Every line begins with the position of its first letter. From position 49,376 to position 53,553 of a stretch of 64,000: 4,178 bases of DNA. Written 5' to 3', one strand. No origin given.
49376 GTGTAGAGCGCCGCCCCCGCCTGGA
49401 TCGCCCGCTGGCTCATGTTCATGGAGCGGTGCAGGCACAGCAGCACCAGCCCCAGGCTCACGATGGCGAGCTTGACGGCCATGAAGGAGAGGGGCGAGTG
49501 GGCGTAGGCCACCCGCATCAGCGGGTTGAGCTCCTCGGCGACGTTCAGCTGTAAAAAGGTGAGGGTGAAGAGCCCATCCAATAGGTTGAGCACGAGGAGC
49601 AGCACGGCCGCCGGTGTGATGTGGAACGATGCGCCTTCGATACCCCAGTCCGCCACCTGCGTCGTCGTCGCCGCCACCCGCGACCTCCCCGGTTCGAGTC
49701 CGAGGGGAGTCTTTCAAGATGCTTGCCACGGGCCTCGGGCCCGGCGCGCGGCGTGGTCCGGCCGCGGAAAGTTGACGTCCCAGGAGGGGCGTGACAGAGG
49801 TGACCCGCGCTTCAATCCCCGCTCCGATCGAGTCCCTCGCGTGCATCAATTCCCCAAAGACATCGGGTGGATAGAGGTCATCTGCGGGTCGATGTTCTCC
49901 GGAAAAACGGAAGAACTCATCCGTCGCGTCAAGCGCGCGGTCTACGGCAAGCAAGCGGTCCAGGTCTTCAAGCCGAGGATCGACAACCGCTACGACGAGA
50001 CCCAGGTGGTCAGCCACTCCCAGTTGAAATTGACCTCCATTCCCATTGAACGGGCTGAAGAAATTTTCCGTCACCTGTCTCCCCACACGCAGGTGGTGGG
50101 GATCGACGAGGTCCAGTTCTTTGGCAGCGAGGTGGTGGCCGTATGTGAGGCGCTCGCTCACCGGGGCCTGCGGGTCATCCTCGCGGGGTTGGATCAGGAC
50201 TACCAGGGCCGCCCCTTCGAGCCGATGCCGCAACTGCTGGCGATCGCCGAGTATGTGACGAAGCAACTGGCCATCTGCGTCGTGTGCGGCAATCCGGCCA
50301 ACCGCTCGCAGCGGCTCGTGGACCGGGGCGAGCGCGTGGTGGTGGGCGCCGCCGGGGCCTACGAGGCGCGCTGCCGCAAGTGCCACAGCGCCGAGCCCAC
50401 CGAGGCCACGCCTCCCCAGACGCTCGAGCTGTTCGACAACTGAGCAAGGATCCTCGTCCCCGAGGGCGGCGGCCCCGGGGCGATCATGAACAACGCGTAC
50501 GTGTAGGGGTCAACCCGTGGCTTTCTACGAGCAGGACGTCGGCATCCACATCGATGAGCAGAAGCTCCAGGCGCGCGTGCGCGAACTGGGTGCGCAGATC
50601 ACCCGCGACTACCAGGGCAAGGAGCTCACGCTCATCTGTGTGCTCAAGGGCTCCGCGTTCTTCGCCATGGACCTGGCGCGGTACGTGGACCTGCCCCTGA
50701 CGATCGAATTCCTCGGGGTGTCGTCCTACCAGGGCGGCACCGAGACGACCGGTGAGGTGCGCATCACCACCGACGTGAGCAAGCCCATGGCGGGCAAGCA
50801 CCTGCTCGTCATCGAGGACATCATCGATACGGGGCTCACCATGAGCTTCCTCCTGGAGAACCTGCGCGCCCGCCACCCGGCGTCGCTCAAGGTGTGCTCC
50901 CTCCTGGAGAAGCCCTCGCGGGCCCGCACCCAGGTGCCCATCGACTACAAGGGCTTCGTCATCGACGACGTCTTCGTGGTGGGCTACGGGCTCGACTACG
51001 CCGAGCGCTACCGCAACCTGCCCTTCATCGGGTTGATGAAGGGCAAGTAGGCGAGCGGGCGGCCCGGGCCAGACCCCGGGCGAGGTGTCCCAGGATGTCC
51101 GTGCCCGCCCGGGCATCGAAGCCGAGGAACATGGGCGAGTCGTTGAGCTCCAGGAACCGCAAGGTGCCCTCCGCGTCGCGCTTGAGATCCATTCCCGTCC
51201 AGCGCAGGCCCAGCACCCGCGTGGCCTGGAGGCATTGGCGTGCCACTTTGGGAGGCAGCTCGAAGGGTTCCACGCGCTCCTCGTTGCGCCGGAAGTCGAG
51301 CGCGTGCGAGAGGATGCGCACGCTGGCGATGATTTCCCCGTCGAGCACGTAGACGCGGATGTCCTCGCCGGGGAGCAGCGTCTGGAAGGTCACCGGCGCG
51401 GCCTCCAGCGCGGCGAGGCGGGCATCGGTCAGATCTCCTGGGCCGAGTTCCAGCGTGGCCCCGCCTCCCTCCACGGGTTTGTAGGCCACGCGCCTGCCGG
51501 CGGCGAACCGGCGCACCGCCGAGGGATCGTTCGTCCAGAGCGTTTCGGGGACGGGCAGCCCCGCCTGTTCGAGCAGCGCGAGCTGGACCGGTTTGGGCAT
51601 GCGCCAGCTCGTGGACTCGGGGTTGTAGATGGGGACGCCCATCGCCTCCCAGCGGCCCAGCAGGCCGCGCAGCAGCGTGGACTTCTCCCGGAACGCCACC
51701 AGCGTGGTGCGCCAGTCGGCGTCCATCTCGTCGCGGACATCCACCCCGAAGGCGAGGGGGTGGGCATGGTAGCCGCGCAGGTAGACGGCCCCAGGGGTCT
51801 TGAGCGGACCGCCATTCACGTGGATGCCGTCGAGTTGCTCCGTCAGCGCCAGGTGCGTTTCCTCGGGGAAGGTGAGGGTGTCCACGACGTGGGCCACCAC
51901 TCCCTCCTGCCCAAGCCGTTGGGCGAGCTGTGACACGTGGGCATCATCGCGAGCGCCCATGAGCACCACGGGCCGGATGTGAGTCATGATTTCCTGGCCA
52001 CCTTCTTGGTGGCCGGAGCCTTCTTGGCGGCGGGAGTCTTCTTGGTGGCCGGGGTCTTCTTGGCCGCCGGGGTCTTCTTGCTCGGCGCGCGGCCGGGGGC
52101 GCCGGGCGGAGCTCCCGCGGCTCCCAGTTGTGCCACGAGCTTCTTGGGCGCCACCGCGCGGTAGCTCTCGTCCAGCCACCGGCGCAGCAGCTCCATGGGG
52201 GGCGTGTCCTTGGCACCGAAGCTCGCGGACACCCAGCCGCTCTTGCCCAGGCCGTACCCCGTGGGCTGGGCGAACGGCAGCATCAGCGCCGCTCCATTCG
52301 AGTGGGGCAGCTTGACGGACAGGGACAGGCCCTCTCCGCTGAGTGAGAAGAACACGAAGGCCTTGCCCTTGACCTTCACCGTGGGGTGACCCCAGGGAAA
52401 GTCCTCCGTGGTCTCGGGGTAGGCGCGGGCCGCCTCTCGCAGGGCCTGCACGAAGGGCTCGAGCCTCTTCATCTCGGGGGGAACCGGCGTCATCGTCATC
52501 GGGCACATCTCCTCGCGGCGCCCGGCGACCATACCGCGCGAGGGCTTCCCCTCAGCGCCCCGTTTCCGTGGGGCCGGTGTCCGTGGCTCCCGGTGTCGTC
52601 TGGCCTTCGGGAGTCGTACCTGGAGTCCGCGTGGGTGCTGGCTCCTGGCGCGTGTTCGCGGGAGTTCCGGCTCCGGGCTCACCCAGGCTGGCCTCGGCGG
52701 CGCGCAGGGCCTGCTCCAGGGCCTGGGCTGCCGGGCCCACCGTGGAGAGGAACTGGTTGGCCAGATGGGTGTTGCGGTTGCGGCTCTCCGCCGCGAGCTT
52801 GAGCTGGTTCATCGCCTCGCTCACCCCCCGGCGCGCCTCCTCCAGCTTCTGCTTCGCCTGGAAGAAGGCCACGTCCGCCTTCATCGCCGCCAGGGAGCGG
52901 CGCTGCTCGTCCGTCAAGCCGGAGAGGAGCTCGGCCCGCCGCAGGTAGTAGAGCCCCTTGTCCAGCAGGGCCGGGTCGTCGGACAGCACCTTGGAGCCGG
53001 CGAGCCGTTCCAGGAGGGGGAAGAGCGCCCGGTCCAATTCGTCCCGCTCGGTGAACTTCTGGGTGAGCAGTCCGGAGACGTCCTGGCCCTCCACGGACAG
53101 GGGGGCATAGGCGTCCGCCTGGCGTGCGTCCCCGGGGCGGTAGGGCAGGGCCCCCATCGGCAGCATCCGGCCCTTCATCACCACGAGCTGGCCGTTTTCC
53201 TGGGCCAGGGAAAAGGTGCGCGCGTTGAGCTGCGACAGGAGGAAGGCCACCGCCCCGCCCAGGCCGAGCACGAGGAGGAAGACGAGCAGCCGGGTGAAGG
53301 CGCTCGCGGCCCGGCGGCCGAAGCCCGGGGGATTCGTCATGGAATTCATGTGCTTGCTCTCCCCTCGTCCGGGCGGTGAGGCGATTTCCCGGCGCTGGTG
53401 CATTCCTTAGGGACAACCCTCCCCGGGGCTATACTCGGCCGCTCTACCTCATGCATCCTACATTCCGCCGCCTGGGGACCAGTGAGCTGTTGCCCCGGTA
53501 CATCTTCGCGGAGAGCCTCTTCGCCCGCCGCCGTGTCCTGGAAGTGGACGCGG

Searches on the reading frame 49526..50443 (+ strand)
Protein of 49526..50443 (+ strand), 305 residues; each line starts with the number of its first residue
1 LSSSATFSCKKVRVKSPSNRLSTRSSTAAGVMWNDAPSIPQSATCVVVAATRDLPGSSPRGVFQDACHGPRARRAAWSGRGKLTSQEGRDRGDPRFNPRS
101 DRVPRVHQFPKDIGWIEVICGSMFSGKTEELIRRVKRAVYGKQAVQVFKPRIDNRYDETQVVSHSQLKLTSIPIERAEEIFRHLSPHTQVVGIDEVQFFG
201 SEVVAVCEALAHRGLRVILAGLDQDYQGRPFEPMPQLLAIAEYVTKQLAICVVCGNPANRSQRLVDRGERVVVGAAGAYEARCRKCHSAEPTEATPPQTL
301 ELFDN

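Call 8: search_protein_families(library=pfam, proteins=[window:49526-50443:+], max_evalue=0.001)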
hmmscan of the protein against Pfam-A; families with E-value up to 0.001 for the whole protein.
window:49526-50443:+ (305 aa): 1 family
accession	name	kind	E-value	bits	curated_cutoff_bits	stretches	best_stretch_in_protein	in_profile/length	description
PF00265.24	TK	-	1.5e-52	178.4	20.6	1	114-287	1-176/176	Thymidine kinase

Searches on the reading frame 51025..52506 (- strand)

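Call 8: search_protein_families(library=pfam, proteins=[window:51025-52506:-], max_evalue=0.001)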
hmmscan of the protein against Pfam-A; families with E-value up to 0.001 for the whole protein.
window:51025-52506:- (493 aa): 1 family
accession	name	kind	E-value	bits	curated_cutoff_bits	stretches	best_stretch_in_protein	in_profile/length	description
PF08443.16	RimK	-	3.4e-09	37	21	1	380-477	87-186/188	RimK-like ATP-grasp domain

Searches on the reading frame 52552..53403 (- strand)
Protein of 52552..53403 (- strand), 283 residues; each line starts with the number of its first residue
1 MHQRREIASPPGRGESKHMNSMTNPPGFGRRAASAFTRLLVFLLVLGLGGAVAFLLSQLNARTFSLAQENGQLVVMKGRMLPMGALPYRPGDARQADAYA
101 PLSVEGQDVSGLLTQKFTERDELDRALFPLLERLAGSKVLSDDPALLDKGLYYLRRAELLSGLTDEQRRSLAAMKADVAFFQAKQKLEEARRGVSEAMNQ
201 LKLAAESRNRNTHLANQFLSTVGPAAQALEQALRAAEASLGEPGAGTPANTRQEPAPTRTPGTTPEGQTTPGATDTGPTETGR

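Call 8: search_protein_families(library=pfam, proteins=[window:52552-53403:-], max_evalue=0.001)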
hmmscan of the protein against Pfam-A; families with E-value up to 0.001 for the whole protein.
window:52552-53403:- (283 aa): 0 families

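Call 32: search_protein_families(library=pfam, proteins=[window:52552-53352:-], max_evalue=5)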
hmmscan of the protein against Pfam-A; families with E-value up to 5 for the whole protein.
window:52552-53352:- (266 aa): 0 families

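Call 58: find_homologous_proteins(query=window:52552-53352:-, max_evalue=0.001)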
Query window:52552-53352:- (266 aa): 422 proteins with E <= 0.001 among 8000 candidates; the best 120 are listed.
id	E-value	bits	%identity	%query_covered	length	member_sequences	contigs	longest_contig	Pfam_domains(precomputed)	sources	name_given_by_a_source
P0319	2.9e-161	553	100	98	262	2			-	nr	nr:IF-2 protein [Melittangium boletus]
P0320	9.9e-150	515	93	100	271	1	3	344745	-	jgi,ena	-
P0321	6.6e-116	404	87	85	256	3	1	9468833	-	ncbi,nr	ncbi:IF-2 protein [Archangium primigenium]|nr:IF-2 protein [Archangium primigenium]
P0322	1.4e-111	390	82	85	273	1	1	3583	-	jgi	jgi:hypothetical protein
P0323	6.1e-111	388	84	83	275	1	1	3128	-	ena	-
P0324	7.7e-110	384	75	97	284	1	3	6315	-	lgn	-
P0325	2.1e-109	383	72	99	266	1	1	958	-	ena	-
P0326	1.0e-108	381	73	97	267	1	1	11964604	-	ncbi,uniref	ncbi:IF-2 protein [Archangium gephyra]|uniref:IF-2 protein n=1 Tax=Archangium gephyra TaxID=48 RepID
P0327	4.0e-108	379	74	95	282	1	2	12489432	-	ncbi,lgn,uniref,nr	ncbi:hypothetical protein ATI61_108450 [Archangium gephyra]|uniref:IF-2 protein n=1 Tax=Archangium g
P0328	7.9e-108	378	72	97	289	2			-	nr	nr:IF-2 protein [Archangium violaceum]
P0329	1.0e-107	377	75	94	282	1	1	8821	-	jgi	jgi:hypothetical protein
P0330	1.3e-107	377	77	88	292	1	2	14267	-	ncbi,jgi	jgi:hypothetical protein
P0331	1.4e-107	377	67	100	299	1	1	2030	-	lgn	-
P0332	1.9e-107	376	73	99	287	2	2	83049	-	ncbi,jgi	jgi:hypothetical protein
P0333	2.1e-107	376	71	97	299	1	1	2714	-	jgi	jgi:hypothetical protein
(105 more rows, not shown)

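Call 67: predict_structure(alignment_id=A4)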
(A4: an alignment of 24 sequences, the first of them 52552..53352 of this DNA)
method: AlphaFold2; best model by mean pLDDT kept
length: 266 residues; sequences in the alignment: 24
mean_pLDDT: 78.1   pTM: 0.58
mean pLDDT of the five models: 78.1, 77.4, 74.9, 74.8, 73.5
residues with pLDDT >= 90: 92; 70-90: 108; 50-70: 23; < 50: 43
segments of 3 or more residues with pLDDT < 50: 227-264
pLDDT, mean of each block of 10 residues (from residue 1): 52 76 93 89 84 90 75 68 88 92 94 94 89 91 95 94 88 89 88 84 85 82 55 43 38 36 42
secondary structure, 60 per line:
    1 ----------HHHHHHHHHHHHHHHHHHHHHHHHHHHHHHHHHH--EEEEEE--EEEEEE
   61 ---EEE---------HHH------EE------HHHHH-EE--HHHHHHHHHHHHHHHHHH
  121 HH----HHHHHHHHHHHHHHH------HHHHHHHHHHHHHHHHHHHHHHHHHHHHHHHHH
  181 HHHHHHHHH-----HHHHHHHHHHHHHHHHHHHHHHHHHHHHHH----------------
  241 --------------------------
elements in order: H11-44 E47-52 E55-60 E64-66 H93-97 H103-122 H127-141 H148-189 H195-224
